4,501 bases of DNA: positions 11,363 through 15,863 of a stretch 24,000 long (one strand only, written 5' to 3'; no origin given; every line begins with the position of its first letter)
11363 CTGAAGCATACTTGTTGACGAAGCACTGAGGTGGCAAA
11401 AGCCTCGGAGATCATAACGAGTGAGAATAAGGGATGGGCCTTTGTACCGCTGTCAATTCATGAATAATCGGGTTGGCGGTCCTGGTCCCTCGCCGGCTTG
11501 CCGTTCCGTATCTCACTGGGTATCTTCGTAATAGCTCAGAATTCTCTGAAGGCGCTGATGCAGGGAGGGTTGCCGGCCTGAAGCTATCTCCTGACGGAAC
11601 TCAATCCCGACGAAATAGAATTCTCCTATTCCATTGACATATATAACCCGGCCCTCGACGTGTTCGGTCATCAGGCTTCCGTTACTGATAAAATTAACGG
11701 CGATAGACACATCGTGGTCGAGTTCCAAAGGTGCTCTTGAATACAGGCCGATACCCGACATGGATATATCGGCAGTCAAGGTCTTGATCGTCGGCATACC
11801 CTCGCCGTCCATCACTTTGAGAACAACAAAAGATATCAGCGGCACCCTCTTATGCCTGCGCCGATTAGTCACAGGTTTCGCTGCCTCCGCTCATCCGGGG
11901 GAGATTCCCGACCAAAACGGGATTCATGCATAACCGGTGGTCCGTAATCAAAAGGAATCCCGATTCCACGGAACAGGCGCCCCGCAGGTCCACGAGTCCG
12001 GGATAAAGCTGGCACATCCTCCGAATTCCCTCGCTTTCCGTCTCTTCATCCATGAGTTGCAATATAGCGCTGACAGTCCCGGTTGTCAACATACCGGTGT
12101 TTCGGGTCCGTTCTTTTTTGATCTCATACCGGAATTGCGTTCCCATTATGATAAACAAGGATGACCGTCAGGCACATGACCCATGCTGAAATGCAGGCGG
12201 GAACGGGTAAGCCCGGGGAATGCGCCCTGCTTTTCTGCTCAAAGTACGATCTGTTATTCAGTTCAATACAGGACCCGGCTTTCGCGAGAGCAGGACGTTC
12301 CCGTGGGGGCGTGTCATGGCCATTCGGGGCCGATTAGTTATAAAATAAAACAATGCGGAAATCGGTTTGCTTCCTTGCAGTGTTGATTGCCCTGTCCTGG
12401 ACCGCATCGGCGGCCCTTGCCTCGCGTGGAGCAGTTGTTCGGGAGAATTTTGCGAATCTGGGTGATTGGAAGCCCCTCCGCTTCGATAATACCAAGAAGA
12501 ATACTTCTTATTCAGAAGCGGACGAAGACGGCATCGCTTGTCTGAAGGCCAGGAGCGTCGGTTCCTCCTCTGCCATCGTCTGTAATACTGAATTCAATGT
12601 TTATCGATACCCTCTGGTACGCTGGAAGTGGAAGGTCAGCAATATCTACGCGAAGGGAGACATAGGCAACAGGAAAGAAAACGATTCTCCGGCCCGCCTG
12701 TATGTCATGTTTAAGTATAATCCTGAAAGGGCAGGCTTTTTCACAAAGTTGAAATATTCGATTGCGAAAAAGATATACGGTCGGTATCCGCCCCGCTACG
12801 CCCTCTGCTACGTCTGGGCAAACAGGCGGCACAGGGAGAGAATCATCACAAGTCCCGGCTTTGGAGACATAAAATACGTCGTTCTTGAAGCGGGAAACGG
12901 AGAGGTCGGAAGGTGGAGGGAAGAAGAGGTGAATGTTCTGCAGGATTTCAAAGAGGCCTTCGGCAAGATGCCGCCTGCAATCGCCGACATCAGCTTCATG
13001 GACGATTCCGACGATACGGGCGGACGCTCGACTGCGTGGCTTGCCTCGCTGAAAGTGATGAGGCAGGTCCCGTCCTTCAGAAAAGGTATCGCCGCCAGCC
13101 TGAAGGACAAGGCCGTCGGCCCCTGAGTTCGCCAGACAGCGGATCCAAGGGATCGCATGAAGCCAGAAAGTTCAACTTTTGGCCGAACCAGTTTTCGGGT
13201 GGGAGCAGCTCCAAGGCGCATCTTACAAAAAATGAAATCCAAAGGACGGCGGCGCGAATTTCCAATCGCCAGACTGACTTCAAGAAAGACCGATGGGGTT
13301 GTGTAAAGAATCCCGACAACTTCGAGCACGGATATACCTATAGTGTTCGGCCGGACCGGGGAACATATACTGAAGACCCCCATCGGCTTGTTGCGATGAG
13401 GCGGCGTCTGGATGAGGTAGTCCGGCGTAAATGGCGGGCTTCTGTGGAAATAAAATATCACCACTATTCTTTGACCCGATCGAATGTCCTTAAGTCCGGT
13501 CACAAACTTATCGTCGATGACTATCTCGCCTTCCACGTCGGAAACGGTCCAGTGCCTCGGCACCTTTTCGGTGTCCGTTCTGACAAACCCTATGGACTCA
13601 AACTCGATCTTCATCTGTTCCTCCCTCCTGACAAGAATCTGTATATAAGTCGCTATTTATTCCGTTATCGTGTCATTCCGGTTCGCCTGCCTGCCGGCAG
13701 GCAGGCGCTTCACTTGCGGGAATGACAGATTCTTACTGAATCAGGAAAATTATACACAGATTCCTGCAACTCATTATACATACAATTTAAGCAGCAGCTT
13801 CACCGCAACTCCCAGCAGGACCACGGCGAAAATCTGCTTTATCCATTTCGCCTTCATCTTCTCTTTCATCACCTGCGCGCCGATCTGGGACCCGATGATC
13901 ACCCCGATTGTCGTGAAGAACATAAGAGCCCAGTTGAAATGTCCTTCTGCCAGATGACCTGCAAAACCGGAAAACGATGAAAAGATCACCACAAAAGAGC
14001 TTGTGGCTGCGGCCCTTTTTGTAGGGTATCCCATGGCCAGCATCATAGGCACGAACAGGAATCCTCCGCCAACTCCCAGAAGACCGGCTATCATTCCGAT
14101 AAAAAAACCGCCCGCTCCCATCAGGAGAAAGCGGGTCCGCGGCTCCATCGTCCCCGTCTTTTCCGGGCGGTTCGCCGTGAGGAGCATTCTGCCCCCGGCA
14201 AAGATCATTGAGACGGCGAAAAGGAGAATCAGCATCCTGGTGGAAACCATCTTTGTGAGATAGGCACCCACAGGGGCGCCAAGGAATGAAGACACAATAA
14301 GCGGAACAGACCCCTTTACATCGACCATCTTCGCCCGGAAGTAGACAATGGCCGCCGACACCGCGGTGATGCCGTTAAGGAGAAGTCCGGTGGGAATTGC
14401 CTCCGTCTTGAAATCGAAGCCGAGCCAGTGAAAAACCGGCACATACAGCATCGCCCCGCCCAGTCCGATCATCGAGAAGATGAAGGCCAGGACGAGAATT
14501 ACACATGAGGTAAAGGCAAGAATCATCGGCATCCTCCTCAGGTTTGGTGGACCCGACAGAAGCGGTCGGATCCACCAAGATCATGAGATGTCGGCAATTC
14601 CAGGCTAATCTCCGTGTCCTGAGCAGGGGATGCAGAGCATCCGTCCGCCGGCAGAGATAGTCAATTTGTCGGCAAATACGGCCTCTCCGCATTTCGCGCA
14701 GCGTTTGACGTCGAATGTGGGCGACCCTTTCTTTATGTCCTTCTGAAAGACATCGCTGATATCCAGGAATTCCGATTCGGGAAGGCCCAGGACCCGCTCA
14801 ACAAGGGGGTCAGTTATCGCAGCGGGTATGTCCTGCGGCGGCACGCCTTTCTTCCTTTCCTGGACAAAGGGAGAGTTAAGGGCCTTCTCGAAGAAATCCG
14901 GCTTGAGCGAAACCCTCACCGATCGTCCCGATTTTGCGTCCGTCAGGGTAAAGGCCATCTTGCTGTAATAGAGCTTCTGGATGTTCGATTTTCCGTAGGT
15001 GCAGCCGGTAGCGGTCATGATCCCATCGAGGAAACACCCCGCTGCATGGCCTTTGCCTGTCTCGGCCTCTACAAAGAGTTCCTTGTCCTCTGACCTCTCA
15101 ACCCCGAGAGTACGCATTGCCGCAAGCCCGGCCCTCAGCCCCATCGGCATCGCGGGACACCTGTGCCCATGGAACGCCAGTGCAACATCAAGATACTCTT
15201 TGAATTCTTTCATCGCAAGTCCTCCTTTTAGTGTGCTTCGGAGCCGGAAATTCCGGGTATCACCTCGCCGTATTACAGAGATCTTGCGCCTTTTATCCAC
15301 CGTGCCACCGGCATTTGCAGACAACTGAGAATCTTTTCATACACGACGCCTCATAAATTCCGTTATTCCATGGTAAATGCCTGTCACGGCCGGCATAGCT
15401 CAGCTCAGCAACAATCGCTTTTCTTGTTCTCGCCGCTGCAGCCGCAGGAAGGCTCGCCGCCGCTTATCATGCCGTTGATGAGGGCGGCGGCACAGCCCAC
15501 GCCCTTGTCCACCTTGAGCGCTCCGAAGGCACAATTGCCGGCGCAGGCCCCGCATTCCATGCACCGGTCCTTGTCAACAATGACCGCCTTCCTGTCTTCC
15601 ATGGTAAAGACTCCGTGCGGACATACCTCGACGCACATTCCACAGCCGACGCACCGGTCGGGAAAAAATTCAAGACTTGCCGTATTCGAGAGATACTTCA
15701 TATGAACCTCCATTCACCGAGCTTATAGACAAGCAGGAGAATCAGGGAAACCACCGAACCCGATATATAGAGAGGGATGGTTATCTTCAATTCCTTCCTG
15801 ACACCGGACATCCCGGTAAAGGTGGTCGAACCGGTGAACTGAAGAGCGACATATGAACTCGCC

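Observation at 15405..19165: hgcAB mercury-methylation genes attached to the 3' end of a complete arsR-arsC-acr3 arsenic-resistance operon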

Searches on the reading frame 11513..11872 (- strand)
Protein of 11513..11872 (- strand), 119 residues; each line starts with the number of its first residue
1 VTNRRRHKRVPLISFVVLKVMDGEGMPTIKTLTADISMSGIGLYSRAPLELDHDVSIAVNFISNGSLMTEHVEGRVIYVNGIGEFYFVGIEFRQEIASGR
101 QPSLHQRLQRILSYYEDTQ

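Call 64: search_protein_families(library=pfam, proteins=[window:11513-11872:-], max_evalue=0.001)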
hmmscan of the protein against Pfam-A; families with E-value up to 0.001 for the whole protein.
window:11513-11872:- (119 aa): 1 family
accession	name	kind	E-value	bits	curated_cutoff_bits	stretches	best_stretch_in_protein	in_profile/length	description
PF07238.19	PilZ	-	3.3e-10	40.7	22.5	1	3-98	1-90/102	PilZ domain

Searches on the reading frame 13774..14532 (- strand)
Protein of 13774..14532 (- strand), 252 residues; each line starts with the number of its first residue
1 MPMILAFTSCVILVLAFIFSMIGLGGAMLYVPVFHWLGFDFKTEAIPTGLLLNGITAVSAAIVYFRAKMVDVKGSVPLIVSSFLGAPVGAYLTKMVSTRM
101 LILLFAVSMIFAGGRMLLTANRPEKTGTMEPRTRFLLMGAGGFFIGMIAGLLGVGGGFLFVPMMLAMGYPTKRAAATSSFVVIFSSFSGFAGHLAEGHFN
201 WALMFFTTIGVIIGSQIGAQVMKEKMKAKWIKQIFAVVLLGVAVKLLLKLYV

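Call 3: search_protein_families(library=pfam, proteins=[window:13774-14532:-])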
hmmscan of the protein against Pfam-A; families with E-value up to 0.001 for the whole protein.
window:13774-14532:- (252 aa): 1 family
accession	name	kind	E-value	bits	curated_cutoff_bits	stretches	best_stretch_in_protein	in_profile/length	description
PF01925.25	TauE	-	6.4e-50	170.5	32.6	1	11-246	4-237/237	Sulfite exporter TauE/SafE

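Call 4: search_protein_families(library=ncbifam, proteins=[window:13774-14532:-])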
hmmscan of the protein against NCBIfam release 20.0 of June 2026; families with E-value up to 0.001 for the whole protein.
window:13774-14532:- (252 aa): 2 families
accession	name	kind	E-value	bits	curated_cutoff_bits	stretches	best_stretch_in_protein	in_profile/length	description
NF007909.0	PRK10621.1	equivalog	1.3e-12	47.6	383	1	2-247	9-251/266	hypothetical protein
NF040961.1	MamO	equivalog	4.4e-08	31.9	800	1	139-247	532-648/648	magnetosome protein MamO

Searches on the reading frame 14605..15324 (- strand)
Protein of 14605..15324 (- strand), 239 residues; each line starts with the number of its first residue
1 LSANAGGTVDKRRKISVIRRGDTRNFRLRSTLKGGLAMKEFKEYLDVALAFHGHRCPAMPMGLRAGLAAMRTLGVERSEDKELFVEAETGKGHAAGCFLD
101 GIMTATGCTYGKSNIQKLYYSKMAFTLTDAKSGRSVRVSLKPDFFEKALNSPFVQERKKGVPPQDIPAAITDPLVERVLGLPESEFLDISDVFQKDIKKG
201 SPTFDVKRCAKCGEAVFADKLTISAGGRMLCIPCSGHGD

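Call 3: search_protein_families(library=pfam, proteins=[window:14605-15324:-])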
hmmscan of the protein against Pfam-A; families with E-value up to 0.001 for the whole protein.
window:14605-15324:- (239 aa): 1 family
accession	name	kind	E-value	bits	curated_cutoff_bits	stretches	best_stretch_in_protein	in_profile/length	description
PF02663.19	FmdE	-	9e-29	100.7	22.9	1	51-186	1-131/133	FmdE, Molybdenum formylmethanofuran dehydrogenase operon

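Call 4: search_protein_families(library=ncbifam, proteins=[window:14605-15324:-])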
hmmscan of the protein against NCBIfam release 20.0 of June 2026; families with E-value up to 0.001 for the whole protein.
window:14605-15324:- (239 aa): 0 families

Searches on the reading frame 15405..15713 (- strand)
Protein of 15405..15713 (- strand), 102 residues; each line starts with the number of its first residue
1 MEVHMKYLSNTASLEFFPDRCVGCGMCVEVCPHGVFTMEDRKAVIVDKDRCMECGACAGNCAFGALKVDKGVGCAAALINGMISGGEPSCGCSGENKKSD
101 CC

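Call 3: search_protein_families(library=pfam, proteins=[window:15405-15713:-])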
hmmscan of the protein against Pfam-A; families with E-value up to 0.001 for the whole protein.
window:15405-15713:- (102 aa): 15 families
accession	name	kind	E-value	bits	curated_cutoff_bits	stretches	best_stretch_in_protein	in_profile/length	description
PF00037.32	Fer4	-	1.8e-14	53.3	21.1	2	16-36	3-23/24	4Fe-4S binding domain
PF12837.12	Fer4_6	-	6.6e-13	48.4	25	1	15-36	3-24/24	4Fe-4S binding domain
PF12838.12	Fer4_7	-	6.5e-12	46.2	27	1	20-65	1-52/52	4Fe-4S dicluster domain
PF12797.12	Fer4_2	-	1.1e-11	44.3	24.5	2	17-32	6-21/22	4Fe-4S binding domain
PF13187.11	Fer4_9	-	2.6e-09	37.4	27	1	20-64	1-50/52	4Fe-4S dicluster domain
PF13237.11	Fer4_10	-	1.3e-08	35.1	25.5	1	18-61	6-52/53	4Fe-4S dicluster domain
PF14697.11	Fer4_21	-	1.3e-07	32.1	35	1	13-38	33-59/59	4Fe-4S dicluster domain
PF13183.11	Fer4_8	-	2.5e-07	31.6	27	1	15-35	48-68/68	4Fe-4S dicluster domain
PF12800.12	Fer4_4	-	4.2e-07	30.2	24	1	18-32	1-15/17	4Fe-4S binding domain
PF13459.11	Fer4_15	-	2.7e-06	28.4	22.4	0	44-61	1-18/66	4Fe-4S single cluster domain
PF25160.1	LdpA_Fe-S-bd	-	3.4e-06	27.2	27.6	1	17-39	24-46/49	LdpA Fe-S cluster-binding domain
PF13484.11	Fer4_16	-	4.2e-06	27.9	30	1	20-41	1-21/66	4Fe-4S double cluster binding domain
PF13370.11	Fer4_13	-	3e-05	25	24.5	0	19-42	4-26/58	4Fe-4S single cluster domain of Ferredoxin I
PF13534.11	Fer4_17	-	0.0005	21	22.2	0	18-35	43-60/61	4Fe-4S dicluster domain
PF13746.11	Fer4_18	-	0.00099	19.7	27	0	20-62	60-96/114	4Fe-4S dicluster domain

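Call 4: search_protein_families(library=ncbifam, proteins=[window:15405-15713:-])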
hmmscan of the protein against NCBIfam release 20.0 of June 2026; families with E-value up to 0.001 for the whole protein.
window:15405-15713:- (102 aa): 73 families (the best 25 are shown)
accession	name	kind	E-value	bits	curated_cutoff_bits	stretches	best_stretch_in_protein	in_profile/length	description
NF040864.1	HgcB_ferredoxin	equivalog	2.6e-36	123.4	99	1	6-102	1-93/93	mercury methylation ferredoxin HgcB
NF043039.1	HgcAB_like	equivalog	5.1e-16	59.2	285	1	9-66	290-349/350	HgcAB-like fusion protein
NF058577.1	FdxA_fam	equivalog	3.1e-11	43.3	65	1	19-65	7-52/52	4Fe-4S ferredoxin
NF045874.1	Vhu_polyferre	exception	4.9e-11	42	600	1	19-68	128-176/381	F420-non-reducing hydrogenase associated-polyferredoxin VhuB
NF038196.1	ferrodoxin_EFR1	subfamily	9e-11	42.3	75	1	13-70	179-233/242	EFR1 family ferrodoxin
NF043069.1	T4HPD_activ_SAM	equivalog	3.6e-10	39.7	425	1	11-67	43-98/299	trans-4-hydroxy-L-proline dehydratase activase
NF006221.0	PRK08348.1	subfamily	6.9e-10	38.7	124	1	16-70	41-96/136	NADH-plastoquinone oxidoreductase subunit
NF040770.1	hetero_SS_HdrA2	exception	1.5e-09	36.5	1100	1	17-69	575-626/777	CoB-CoM heterodisulfide reductase HdrA2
TIGR02494.1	PFLE_PFLC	subfamily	1.7e-09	37.4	174.35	1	10-68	39-99/293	glycyl-radical enzyme activating protein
NF042909.1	FMH_DH_FwdF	exception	3.3e-09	36.3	375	1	9-69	5-75/336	tungsten-dependent formylmethanofuran dehydrogenase subunit FwdF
TIGR04395.1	cutC_activ_rSAM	equivalog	5.9e-09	35.6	360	1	16-69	51-106/309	choline TMA-lyase-activating enzyme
TIGR02179.1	PorD_KorD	subfamily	9.5e-09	35.3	60.05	1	19-68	25-74/78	2-oxoacid:acceptor oxidoreductase, delta subunit, pyruvate/2-ketoisovalerate family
NF007382.0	PRK09898.1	equivalog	2.7e-08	33.6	213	1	18-68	153-200/208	ferredoxin-like protein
NF045490.1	FdxA_Protbact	equivalog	3.6e-08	33.6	135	1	19-72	7-61/104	ferredoxin FdxA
TIGR02700.1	flavo_MJ0208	hypoth_equivalog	4.2e-08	32.7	251.35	1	19-70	148-198/234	dihydromethanopterin reductase (acceptor)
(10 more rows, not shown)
